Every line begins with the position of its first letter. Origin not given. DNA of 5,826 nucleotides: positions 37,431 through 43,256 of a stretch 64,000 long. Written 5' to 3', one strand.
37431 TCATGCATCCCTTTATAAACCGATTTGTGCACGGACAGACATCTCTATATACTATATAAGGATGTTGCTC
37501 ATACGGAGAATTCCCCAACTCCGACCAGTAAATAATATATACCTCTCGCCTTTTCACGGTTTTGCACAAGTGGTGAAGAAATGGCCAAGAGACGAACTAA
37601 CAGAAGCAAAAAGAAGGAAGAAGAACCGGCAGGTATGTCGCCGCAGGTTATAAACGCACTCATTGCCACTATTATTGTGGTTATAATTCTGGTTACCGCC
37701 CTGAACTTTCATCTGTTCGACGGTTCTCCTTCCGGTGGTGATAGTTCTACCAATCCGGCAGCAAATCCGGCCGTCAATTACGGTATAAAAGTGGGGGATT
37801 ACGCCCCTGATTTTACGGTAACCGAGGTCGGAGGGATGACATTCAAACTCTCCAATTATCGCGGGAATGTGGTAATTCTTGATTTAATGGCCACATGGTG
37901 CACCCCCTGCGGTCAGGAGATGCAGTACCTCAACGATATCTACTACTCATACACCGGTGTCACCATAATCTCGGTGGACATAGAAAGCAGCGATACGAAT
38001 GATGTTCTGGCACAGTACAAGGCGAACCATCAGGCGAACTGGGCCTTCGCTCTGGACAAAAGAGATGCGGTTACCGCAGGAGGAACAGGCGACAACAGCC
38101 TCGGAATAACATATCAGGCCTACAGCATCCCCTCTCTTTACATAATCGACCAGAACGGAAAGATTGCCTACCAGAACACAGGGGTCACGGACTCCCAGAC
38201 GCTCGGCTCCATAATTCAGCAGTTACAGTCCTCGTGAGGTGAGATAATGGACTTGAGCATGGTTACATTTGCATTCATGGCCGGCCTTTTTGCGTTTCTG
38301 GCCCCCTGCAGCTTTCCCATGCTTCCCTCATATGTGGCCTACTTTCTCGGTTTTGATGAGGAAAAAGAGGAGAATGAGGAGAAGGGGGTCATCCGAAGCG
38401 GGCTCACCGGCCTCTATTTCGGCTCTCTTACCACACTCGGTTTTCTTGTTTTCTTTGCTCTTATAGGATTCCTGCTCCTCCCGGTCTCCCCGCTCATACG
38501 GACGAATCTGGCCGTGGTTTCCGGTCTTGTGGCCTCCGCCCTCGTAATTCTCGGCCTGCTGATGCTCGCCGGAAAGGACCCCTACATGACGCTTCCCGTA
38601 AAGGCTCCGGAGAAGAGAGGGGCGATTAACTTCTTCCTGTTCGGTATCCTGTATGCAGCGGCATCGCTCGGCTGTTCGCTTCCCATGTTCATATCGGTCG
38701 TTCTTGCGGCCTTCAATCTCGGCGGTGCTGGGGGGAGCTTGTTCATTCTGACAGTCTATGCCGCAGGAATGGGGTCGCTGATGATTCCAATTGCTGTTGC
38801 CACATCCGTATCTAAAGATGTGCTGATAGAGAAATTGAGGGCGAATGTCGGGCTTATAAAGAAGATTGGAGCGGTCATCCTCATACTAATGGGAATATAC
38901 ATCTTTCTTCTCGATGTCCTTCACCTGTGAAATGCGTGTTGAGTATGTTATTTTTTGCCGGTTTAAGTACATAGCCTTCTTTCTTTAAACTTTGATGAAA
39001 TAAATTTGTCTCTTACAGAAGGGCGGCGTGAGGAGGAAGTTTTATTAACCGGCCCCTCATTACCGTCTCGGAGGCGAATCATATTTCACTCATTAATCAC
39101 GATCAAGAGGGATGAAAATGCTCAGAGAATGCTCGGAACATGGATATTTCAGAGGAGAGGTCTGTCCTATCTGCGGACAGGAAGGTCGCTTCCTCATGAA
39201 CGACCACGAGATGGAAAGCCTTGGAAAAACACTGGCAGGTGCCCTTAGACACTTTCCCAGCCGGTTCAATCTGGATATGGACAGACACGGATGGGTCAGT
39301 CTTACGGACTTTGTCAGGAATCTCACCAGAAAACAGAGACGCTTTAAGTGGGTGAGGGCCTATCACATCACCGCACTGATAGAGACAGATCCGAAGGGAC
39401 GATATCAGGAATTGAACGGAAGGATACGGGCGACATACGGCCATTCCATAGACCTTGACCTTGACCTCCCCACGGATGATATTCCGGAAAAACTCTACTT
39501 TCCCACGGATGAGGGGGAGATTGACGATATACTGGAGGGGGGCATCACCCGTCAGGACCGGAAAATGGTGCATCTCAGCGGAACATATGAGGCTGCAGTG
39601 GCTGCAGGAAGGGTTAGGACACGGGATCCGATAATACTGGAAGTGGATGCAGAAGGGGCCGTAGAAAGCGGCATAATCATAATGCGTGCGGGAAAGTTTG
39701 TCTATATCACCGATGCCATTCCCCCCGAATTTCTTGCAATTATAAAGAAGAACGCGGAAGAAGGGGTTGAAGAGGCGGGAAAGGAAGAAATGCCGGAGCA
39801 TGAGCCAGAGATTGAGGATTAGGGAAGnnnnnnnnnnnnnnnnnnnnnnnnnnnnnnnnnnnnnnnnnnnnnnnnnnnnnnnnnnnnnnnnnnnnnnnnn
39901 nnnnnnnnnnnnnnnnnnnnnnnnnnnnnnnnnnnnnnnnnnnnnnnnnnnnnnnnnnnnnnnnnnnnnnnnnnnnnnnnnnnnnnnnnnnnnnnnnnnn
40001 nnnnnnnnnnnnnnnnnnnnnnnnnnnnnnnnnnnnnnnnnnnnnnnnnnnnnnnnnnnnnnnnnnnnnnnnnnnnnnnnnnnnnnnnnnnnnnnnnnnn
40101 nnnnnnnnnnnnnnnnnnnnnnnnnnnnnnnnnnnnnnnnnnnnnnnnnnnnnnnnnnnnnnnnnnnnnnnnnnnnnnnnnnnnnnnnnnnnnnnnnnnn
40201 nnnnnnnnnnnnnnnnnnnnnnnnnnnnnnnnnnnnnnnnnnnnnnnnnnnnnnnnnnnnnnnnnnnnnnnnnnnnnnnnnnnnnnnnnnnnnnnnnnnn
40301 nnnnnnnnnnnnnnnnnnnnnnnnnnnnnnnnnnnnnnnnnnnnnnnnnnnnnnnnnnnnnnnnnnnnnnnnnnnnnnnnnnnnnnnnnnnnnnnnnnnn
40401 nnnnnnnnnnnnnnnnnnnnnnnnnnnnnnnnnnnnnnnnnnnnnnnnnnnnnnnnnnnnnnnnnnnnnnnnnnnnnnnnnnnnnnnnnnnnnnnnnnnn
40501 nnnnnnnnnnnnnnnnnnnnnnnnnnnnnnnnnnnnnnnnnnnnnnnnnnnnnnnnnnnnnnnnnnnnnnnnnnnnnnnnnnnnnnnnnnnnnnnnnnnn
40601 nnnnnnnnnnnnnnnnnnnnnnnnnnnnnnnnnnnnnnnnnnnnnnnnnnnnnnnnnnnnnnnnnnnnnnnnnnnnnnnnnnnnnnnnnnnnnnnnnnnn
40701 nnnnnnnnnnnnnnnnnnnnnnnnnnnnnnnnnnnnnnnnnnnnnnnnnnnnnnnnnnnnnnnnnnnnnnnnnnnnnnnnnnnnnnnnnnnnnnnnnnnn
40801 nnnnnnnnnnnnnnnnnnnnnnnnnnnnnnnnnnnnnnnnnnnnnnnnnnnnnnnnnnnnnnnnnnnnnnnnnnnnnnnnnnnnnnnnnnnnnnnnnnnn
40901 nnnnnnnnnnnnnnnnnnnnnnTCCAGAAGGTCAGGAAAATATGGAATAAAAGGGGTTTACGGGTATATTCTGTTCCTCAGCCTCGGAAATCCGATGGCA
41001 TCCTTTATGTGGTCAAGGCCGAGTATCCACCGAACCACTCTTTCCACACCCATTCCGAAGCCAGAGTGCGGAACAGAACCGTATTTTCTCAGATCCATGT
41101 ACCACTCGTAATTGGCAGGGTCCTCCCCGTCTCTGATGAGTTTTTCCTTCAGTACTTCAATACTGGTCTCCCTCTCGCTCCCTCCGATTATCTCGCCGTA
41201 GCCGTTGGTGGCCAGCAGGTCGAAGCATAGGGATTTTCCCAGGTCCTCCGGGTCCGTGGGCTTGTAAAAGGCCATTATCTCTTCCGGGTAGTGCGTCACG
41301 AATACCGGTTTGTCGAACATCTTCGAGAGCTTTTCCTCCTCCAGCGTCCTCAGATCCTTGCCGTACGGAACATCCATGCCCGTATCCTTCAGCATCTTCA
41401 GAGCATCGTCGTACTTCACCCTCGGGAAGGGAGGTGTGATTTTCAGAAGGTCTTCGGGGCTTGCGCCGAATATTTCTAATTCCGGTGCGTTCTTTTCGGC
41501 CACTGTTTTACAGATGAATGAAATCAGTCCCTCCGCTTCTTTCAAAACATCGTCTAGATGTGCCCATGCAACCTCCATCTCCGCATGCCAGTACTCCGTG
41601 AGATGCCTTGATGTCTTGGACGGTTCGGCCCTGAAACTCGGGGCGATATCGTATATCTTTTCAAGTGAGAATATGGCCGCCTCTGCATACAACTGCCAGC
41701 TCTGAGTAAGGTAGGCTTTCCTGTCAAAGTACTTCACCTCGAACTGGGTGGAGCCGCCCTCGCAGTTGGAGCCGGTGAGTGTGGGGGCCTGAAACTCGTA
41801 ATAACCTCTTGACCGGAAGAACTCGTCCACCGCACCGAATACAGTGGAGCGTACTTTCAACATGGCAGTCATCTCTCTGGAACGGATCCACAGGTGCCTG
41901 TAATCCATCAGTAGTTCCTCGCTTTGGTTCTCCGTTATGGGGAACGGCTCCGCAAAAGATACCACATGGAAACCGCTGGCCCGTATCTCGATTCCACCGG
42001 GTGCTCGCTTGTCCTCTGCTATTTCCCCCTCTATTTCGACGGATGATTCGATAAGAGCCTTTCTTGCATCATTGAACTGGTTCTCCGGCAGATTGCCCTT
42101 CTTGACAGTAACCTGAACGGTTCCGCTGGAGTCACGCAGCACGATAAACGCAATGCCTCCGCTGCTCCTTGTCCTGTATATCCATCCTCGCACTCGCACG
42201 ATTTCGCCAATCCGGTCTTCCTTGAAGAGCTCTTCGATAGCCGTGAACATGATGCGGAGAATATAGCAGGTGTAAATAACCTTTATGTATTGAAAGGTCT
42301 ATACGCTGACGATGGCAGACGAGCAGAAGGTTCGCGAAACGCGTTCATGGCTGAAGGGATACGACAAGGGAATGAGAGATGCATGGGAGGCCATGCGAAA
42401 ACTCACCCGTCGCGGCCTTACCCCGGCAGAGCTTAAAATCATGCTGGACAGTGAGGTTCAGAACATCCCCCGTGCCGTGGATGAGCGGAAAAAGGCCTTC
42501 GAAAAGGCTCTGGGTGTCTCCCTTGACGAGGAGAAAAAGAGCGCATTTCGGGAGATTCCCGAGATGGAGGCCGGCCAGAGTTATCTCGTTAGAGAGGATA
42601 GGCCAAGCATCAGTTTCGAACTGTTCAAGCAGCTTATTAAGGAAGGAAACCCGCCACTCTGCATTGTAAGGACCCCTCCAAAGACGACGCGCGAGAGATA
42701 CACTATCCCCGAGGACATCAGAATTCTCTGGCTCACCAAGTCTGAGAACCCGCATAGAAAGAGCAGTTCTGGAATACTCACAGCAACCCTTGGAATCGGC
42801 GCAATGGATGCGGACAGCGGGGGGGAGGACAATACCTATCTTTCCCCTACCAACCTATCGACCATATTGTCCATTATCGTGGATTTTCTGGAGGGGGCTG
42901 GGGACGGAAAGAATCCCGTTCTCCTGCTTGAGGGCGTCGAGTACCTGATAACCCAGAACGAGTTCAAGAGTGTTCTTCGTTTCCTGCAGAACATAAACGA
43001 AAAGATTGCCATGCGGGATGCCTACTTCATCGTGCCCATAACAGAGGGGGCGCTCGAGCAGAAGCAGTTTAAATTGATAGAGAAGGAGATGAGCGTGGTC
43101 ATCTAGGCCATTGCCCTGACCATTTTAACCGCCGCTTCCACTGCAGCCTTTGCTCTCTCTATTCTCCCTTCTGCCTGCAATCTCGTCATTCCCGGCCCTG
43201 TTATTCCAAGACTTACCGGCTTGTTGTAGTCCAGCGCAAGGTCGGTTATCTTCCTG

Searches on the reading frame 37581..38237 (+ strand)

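Call 84: search_protein_families(library=pfam, proteins=[window:37581-38237:+], max_evalue=0.001)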
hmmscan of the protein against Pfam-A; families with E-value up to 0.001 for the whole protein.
window:37581-38237:+ (218 aa): 4 families
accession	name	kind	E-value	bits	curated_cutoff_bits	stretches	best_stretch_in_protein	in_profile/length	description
PF00578.27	AhpC-TSA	-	3.4e-19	69.5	26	1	71-197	1-123/124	AhpC/TSA family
PF08534.16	Redoxin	-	5.3e-17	62.4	26.6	1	70-204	1-137/148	Redoxin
PF13905.12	Thioredoxin_8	-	1.8e-07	31.8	27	1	95-195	1-94/94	Thioredoxin-like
PF00085.26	Thioredoxin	-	4.4e-05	23.9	23.5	0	96-138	19-62/103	Thioredoxin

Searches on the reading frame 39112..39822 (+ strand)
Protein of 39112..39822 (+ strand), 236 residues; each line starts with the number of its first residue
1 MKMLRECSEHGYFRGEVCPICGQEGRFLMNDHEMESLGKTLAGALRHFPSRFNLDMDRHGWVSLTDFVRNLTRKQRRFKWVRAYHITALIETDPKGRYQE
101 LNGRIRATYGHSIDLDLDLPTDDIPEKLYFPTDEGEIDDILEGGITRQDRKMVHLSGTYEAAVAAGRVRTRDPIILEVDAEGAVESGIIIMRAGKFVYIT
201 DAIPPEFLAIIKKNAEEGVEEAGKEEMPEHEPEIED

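Call 84: search_protein_families(library=pfam, proteins=[window:39112-39822:+], max_evalue=0.001)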
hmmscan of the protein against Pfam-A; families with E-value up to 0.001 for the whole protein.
window:39112-39822:+ (236 aa): 1 family
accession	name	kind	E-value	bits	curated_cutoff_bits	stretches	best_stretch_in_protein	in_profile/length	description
PF01885.22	PTS_2-RNA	-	1.7e-28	100.3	26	1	35-201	4-176/177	RNA 2'-phosphotransferase, Tpt1 / KptA family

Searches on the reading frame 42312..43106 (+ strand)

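Call 84: search_protein_families(library=pfam, proteins=[window:42312-43106:+], max_evalue=0.001)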
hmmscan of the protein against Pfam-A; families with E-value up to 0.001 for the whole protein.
window:42312-43106:+ (264 aa): 1 family
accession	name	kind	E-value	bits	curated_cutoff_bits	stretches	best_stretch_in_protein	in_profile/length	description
PF05763.18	DUF835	-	1e-29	103.5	33.1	1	101-260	8-136/136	Protein of unknown function (DUF835)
